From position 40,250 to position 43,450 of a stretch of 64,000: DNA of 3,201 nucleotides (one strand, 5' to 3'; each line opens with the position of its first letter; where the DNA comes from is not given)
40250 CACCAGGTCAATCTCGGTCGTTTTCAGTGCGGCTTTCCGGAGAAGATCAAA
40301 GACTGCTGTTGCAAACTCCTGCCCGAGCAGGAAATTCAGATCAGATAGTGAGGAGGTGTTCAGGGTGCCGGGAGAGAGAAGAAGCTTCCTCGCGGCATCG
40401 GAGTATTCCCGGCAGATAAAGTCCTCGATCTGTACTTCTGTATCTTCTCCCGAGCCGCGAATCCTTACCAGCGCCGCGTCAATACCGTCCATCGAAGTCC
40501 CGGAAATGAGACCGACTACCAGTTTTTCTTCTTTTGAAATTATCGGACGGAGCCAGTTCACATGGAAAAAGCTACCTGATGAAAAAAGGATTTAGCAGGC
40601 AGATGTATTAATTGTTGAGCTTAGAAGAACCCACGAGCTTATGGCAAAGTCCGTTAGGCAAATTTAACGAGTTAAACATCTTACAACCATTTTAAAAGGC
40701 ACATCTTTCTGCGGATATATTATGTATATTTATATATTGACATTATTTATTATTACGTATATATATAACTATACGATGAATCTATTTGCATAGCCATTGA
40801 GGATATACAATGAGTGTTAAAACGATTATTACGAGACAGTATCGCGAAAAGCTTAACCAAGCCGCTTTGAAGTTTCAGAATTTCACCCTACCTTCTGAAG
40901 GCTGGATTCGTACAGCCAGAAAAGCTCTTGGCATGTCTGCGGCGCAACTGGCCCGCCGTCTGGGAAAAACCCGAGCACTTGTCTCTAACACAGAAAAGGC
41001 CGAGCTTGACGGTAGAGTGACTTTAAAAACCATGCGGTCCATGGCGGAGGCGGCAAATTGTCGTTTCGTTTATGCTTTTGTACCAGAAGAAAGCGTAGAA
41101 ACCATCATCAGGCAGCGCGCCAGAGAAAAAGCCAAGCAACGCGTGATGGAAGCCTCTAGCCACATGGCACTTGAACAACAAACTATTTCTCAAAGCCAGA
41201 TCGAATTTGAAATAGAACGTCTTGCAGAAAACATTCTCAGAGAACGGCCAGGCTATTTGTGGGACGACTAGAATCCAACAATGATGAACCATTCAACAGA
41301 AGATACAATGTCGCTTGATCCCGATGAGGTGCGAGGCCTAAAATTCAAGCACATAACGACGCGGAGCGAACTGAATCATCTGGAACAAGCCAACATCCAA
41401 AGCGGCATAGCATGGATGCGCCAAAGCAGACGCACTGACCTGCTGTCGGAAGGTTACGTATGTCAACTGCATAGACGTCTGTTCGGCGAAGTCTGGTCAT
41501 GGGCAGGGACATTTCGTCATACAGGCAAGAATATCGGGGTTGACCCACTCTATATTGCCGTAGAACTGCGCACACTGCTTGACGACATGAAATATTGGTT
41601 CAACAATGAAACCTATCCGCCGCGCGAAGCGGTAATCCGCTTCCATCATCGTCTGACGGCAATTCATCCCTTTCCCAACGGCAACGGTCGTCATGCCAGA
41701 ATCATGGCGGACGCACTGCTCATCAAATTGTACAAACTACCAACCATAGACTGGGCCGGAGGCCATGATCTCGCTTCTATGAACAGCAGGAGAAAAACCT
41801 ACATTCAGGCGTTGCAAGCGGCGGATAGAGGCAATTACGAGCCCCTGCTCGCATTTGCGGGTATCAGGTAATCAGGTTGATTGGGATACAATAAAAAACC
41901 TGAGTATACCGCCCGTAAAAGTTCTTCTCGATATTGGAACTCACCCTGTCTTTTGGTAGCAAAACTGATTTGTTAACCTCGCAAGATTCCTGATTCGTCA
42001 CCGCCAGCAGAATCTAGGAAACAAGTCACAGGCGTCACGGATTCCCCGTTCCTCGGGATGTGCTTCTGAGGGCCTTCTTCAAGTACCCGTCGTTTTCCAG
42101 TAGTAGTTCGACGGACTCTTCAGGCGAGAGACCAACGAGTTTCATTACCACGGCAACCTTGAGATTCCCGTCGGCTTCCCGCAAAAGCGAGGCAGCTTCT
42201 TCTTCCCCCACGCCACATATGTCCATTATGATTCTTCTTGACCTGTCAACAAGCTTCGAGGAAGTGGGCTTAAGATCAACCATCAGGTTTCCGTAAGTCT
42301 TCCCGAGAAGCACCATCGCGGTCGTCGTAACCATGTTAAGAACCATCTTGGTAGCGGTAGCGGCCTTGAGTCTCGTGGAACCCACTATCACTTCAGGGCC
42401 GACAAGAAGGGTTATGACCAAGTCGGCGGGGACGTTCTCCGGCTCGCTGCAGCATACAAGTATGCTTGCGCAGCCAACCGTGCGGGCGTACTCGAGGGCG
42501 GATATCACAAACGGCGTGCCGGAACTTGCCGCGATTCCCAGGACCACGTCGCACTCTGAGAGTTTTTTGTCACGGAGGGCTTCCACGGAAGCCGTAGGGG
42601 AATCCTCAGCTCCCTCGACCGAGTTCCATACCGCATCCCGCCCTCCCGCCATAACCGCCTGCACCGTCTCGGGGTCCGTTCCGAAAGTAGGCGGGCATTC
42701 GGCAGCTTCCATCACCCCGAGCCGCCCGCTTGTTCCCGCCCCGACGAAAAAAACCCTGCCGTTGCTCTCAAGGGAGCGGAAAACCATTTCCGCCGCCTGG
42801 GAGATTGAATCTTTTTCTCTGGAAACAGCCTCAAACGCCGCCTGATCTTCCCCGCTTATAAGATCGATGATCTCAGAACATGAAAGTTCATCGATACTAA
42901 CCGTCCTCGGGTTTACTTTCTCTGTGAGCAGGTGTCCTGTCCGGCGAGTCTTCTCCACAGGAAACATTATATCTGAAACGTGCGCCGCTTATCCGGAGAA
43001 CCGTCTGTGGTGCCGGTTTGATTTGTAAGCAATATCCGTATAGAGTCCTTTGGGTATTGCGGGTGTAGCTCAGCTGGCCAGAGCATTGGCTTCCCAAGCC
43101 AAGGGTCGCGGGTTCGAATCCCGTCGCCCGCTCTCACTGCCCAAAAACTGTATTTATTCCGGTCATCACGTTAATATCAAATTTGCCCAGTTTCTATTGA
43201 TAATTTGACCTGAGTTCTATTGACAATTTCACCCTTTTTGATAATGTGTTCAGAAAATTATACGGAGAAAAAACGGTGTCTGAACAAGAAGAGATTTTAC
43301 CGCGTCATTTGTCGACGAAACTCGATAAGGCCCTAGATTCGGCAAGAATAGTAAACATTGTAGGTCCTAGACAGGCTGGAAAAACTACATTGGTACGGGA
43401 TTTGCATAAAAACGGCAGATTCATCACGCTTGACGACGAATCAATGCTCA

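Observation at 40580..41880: Low-GC 'mobile mystery protein A/B' (HTH + Fic) islet inserted inside a peptidoglycan-recycling gene set, 1.2 kb from tRNA-Gly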

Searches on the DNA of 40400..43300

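Call 60: search_rna_families(source=window, start=40400, end=43300, threshold=evalue, max_evalue=1)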
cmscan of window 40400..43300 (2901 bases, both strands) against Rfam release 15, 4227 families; matches with E-value up to 1: 1.
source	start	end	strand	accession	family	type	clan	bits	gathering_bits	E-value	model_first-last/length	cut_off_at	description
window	43059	43132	+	RF00005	tRNA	Gene; tRNA;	CL00001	69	29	2.6e-14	1-71/71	no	tRNA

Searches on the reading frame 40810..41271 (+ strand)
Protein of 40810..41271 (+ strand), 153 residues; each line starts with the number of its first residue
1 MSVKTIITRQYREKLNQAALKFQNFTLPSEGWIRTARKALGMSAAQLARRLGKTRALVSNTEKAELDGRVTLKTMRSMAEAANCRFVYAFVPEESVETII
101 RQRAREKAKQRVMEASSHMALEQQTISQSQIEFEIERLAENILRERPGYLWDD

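Call 4: search_protein_families(library=pfam, proteins=[window:40810-41271:+], max_evalue=0.01)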
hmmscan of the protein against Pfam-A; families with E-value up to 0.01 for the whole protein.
window:40810-41271:+ (153 aa): 3 families
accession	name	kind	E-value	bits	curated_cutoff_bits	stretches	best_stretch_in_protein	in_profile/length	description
PF01381.28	HTH_3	-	1.8e-07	31.5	23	1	33-86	1-52/55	Helix-turn-helix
PF13560.12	HTH_31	-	0.00021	22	27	1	34-81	7-53/64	Helix-turn-helix domain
PF13443.12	HTH_26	-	0.003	18.2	22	1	38-86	7-54/63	Cro/C1-type HTH DNA-binding domain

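Call 5: search_protein_families(library=ncbifam, proteins=[window:40810-41271:+], max_evalue=0.01)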
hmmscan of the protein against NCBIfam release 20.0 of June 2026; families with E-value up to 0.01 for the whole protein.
window:40810-41271:+ (153 aa): 3 families
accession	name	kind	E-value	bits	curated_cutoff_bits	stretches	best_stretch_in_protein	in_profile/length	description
TIGR02612.1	mob_myst_A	hypoth_equivalog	1.4e-48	164.6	122.6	1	8-152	6-149/150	mobile mystery protein A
TIGR00270.2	TIGR00270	equivalog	0.0005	19.9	110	1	32-67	79-114/159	multiprotein bridging factor aMBF1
TIGR03830.1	CxxCG_CxxCG_HTH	subfamily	0.0043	16.8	61.8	1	9-66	48-103/127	type II TA system antitoxin MqsA family protein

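Call 7: search_protein_families(library=padloc, proteins=[window:40810-41271:+], max_evalue=0.01)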
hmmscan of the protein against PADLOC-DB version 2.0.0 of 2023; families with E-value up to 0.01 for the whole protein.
window:40810-41271:+ (153 aa): 5 families
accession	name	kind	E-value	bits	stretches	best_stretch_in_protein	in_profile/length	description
PDLC02926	HTH_VI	-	1.6e-05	23.1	1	33-116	6-88/92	-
PDLC03949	RmrA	-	2e-05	21.6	1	33-124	7-94/363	-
PDLC03953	RmrA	-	0.00063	17.1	1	32-132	9-108/373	-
PDLC03947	RmrA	-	0.0012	15.7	1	32-112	15-95/383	-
PDLC04142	capH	-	0.0017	17.4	1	32-103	10-69/103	capH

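Call 10: search_solved_structures(query=window:40810-41271:+, max_evalue=0.1, show_alignments=2)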
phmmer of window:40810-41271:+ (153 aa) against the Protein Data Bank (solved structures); distinct sequences matched with E-value up to 0.1: 1.
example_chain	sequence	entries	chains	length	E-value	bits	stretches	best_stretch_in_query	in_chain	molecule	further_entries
3f6w_A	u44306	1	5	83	0.075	16.6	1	34-66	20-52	XRE-family like protein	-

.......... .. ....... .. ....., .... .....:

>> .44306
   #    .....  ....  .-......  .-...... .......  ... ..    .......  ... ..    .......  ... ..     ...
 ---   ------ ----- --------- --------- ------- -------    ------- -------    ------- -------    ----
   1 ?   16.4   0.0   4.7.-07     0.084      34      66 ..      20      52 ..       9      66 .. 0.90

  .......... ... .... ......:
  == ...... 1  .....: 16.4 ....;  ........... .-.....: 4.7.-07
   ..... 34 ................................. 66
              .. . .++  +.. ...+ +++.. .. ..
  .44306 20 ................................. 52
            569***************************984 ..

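Call 33: find_homologous_proteins(query=window:40810-41268:+, max_evalue=0.00001)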
Query window:40810-41268:+ (153 aa): 301 proteins with E <= 0.00001 among 370 candidates; the best 120 are listed.
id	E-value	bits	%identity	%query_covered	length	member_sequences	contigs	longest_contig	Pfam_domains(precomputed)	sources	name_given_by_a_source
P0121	2.1e-90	318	100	100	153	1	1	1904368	PF01381.29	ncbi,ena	-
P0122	4.0e-84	297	93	100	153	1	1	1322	-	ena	-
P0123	1.7e-82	292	93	100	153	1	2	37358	-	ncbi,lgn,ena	-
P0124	5.2e-82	290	92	100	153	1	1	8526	-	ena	-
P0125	6.8e-82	290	92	100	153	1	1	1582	PF01381.29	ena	-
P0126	1.6e-81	289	92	100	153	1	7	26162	-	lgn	-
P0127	6.1e-81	287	90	100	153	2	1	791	PF01381.29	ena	-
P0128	8.5e-81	287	90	100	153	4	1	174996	PF01381.29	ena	-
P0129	1.2e-79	283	86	100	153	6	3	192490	PF01381.29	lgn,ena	-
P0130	1.3e-79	283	89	100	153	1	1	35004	-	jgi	-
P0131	2.9e-79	282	88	100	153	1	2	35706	PF01381.29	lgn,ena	-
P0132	6.9e-79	280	88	100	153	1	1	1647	-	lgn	-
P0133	7.1e-79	280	88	100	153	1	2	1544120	PF01381.29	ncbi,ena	-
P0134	9.0e-73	261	81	100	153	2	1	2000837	-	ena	-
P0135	1.8e-72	260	80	100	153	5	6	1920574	PF01381.29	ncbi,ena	-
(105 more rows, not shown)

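Call 50: predict_structure(alignment_id=A3)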
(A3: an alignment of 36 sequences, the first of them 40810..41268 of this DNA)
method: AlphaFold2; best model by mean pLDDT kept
length: 153 residues; sequences in the alignment: 36
mean_pLDDT: 83.9   pTM: 0.63
mean pLDDT of the five models: 83.9, 68.3, 61.8, 60.2, 59.9
residues with pLDDT >= 90: 45; 70-90: 92; 50-70: 16; < 50: 0
segments of 3 or more residues with pLDDT < 50: none
pLDDT, mean of each block of 10 residues (from residue 1): 80 89 80 90 93 93 89 92 88 87 88 70 64 85 75 72
secondary structure, 60 per line:
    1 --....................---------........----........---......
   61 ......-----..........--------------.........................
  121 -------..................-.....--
elements in order: H3-22 H32-39 H44-51 H55-66 H72-81 H96-120 H128-145 H147-151

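Call 53: fold_search(model_id=the predicted structure, library=pdb)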
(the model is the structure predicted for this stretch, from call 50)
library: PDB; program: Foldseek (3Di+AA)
matches with E <= 10: 255; with E <= 0.001: 0
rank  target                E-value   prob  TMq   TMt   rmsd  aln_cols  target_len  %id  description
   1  7ewc_B                9.0e-02  1.00  0.32  0.63   3.2        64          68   19  Mycobacterium tuberculosis HigA2 (Form I) (released 2022-03-02)
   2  6ltz_B                1.0e-01  1.00  0.38  0.70   3.3        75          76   27  Induced DNA bending by unique dimerization of HigA antitoxin (released 2020-07-15)
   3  6lty_A                1.1e-01  1.00  0.34  0.64   3.2        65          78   29  DNA bound antitoxin HigA3 (released 2020-07-15)
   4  8ezt_B                1.2e-01  1.00  0.33  0.61   3.9        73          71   23  Crystal structure of HipB(Lp) from Legionella pneumophila (released 2023-09-27)
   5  7ewc_D                1.2e-01  1.00  0.34  0.71   2.7        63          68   21  Mycobacterium tuberculosis HigA2 (Form I) (released 2022-03-02)
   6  3f6w_B                1.2e-01  1.00  0.30  0.55   8.7        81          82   26  XRE-family like protein from Pseudomonas syringae pv. tomato str. DC3000 (released 2008-12-02)
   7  2wiu_B                1.5e-01  1.00  0.32  0.63   4.1        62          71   21  Mercury-modified bacterial persistence regulator hipBA (released 2009-07-28)
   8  7ewc_C                1.5e-01  1.00  0.32  0.61   3.3        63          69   21  Mycobacterium tuberculosis HigA2 (Form I) (released 2022-03-02)
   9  1zug_MODEL_1_A        1.5e-01  0.99  0.29  0.54   3.0        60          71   20  STRUCTURE OF PHAGE 434 CRO PROTEIN, NMR, 20 STRUCTURES (released 1997-07-07)
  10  6jq1_A                1.5e-01  0.99  0.31  0.36   4.8        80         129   18  Crystal Structure of DdrO from Deinococcus geothermalis (released 2019-08-28)
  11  4yg1_A                1.7e-01  1.00  0.33  0.65   1.9        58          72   21  HipB-O1-O2 complex/P21212 crystal form (released 2015-07-29)
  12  2r1j_L                1.8e-01  1.00  0.28  0.61   2.4        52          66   23  Crystal Structure of the P22 c2 Repressor protein in complex with the synthetic operator 9T (released 2008-04-29)
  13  1zz7_B                1.8e-01  1.00  0.30  0.26   2.3        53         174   24  Crystal Structure of FeII HppE in Complex with Substrate form 1 (released 2005-07-26)
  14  7ewc_A                1.8e-01  0.99  0.31  0.59   3.5        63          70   21  Mycobacterium tuberculosis HigA2 (Form I) (released 2022-03-02)
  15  1zz8_A                1.8e-01  0.99  0.30  0.24   8.1        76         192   21  Crystal Structure of FeII HppE in Complex with Substrate Form 2 (released 2005-07-26)
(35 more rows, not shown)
